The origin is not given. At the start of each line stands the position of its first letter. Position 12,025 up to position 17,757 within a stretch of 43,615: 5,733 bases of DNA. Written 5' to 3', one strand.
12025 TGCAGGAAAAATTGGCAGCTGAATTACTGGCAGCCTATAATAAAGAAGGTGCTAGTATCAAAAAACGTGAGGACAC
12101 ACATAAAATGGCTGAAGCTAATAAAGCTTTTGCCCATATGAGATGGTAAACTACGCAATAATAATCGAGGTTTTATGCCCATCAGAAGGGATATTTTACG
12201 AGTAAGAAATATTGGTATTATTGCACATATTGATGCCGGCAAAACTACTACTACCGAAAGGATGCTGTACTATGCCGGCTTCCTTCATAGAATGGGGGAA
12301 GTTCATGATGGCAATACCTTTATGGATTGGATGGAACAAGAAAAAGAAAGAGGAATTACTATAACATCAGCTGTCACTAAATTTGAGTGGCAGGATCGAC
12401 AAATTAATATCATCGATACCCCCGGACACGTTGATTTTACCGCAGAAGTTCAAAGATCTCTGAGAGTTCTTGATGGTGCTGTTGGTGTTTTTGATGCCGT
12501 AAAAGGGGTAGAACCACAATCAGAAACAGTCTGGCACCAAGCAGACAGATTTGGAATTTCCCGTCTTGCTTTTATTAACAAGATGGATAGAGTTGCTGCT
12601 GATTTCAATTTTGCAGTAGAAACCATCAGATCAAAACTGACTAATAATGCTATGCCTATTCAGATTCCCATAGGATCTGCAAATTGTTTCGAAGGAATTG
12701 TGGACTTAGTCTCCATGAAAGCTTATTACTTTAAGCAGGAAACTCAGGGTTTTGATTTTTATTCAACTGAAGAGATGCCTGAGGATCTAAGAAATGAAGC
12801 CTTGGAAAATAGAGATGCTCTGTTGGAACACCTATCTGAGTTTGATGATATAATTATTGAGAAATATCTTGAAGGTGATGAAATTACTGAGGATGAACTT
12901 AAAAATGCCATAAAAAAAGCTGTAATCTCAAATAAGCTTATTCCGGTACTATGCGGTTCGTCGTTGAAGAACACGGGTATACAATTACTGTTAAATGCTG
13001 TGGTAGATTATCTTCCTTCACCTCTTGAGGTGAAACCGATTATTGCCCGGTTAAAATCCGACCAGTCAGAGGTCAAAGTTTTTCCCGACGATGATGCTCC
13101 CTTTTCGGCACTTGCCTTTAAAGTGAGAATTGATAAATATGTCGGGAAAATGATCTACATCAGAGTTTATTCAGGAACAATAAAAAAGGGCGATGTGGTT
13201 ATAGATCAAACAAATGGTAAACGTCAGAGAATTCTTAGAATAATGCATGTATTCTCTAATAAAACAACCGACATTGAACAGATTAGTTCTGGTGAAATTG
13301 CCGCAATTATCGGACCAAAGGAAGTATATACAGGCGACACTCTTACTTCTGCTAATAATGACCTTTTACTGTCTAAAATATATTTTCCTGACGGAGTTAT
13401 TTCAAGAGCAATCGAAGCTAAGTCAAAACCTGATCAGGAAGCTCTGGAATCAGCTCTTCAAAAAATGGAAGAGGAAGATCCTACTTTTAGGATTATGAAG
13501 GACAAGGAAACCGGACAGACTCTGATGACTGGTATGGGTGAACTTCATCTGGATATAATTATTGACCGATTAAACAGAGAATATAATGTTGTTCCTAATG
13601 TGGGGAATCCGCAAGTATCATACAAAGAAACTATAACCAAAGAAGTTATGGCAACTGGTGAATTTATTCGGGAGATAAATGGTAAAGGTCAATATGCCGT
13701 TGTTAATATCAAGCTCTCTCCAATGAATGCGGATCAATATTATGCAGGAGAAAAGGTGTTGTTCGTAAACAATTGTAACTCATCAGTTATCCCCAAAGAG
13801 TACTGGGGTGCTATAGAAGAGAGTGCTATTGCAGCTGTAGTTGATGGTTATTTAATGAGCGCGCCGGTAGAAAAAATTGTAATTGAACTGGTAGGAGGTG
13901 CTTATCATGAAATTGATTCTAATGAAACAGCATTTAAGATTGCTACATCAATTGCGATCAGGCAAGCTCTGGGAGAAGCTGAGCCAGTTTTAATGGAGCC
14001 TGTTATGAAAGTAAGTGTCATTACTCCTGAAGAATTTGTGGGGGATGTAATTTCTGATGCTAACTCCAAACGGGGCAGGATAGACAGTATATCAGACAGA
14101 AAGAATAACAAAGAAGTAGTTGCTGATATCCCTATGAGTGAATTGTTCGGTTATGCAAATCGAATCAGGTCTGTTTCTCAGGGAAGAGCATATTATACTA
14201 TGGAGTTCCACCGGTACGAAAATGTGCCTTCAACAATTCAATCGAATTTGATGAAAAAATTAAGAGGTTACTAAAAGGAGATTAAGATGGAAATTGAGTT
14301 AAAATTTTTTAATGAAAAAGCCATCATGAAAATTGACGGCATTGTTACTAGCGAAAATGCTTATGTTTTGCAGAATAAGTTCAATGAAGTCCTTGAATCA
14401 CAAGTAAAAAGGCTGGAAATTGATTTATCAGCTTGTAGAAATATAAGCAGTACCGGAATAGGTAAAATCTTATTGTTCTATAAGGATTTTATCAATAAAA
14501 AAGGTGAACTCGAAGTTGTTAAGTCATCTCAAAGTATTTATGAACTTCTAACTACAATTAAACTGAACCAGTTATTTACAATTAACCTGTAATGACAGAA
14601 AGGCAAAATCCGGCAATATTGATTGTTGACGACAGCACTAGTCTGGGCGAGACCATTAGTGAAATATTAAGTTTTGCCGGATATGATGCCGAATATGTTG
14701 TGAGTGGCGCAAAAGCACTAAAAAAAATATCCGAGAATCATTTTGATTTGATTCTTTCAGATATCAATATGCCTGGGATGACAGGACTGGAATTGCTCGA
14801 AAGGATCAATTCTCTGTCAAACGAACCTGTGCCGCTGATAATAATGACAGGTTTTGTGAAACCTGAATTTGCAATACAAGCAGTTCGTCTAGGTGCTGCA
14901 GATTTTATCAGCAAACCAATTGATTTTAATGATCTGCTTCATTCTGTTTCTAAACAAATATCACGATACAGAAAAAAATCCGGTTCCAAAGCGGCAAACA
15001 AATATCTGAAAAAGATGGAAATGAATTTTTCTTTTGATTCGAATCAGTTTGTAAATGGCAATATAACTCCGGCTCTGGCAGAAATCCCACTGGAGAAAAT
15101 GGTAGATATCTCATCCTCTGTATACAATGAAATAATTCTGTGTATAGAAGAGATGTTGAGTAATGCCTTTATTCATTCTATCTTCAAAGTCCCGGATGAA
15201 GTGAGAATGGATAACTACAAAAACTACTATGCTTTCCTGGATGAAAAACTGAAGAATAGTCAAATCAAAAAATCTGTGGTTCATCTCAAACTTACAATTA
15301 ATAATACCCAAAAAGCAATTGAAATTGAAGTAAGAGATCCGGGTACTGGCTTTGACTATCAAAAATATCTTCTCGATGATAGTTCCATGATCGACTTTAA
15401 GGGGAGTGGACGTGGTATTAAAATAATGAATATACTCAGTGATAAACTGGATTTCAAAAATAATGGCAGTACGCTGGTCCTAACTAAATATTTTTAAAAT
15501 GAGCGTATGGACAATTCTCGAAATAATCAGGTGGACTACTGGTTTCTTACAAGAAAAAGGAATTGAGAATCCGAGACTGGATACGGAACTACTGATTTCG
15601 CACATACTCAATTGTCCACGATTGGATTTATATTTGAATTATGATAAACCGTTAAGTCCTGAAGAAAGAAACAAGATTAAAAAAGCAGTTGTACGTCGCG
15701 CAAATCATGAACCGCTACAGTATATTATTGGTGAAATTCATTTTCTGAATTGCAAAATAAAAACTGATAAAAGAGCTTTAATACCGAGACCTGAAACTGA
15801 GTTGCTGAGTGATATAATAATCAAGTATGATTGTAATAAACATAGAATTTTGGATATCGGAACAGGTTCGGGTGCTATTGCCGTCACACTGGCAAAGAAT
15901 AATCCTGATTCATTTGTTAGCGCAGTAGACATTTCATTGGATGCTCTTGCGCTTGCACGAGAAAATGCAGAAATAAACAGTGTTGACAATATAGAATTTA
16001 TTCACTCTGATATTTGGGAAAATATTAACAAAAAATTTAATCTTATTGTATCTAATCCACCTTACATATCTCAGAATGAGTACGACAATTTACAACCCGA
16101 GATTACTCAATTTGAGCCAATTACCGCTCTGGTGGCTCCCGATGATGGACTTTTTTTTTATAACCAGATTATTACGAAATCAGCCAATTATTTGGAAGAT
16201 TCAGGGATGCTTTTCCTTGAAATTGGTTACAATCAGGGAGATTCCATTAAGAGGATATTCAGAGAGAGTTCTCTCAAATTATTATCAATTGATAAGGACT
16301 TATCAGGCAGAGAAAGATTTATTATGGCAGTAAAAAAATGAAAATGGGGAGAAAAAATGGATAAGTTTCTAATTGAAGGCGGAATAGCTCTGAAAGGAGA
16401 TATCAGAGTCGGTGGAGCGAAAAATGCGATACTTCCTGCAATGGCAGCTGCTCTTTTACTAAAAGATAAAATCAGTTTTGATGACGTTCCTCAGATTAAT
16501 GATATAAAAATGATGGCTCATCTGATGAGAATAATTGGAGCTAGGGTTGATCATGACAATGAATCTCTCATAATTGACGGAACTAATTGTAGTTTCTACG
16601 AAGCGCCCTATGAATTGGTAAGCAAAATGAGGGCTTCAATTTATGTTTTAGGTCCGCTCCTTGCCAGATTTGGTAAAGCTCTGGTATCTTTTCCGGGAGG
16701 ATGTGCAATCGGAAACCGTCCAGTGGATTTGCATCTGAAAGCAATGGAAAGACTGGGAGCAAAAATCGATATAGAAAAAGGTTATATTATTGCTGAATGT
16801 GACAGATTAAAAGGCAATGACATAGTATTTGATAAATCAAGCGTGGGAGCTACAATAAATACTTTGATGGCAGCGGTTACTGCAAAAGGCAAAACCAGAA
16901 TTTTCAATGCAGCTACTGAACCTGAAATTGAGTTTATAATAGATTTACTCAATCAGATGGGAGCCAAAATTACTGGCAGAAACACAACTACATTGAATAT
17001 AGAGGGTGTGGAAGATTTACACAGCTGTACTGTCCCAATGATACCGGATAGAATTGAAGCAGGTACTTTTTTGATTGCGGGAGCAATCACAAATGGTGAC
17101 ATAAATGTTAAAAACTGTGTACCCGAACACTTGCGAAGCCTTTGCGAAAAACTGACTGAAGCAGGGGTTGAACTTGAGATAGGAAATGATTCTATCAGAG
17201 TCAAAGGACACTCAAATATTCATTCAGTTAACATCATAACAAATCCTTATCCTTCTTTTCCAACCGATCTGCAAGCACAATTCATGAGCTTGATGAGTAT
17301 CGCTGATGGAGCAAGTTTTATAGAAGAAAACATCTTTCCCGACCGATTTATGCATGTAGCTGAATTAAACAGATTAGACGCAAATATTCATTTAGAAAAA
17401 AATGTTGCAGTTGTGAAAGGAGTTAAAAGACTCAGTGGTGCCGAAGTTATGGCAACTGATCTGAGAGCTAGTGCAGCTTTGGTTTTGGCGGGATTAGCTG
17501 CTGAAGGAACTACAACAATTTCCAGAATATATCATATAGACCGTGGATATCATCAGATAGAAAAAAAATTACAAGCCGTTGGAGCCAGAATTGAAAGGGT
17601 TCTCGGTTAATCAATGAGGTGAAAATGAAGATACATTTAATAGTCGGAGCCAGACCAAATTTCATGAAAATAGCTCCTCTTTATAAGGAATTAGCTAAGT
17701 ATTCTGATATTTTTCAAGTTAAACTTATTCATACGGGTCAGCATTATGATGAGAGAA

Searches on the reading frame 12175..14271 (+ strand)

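Call 89: search_protein_families(library=pfam, proteins=[window:12175-14271:+], max_evalue=0.00001)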
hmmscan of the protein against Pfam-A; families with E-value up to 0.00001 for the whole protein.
window:12175-14271:+ (699 aa): 7 families
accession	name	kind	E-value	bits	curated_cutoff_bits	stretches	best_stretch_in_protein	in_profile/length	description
PF00009.33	GTP_EFTU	-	5.7e-66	222.1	26.5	1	9-282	2-188/188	Elongation factor Tu GTP binding domain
PF14492.12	EFG_III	-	1e-28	99.6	27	1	404-476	1-73/75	Elongation Factor G, domain III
PF00679.30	EFG_C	-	2.2e-26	92.2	27.9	1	605-691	1-88/89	Elongation factor G C-terminus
PF03764.24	EFG_IV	-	5.7e-25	87.9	24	1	479-602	1-120/121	Elongation factor G, domain IV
PF22042.2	EF-G_D2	-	2.7e-14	53.5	27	1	309-392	1-83/84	Elongation factor G domain 2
PF03144.31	GTP_EFTU_D2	-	7.6e-11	42.7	30.3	1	324-391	1-73/73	Elongation factor Tu domain 2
PF16658.11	RF3_C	-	9.5e-06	25.9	40.1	0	412-491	14-93/132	Class II release factor RF3, C-terminal domain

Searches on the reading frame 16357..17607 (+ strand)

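Call 89: search_protein_families(library=pfam, proteins=[window:16357-17607:+], max_evalue=0.00001)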
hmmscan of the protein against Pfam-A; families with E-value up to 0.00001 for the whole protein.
window:16357-17607:+ (417 aa): 1 family
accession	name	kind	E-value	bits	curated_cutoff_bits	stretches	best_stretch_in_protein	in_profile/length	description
PF00275.25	EPSP_synthase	-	2.7e-105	352.9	22.8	1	7-405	2-417/417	EPSP synthase (3-phosphoshikimate 1-carboxyvinyltransferase)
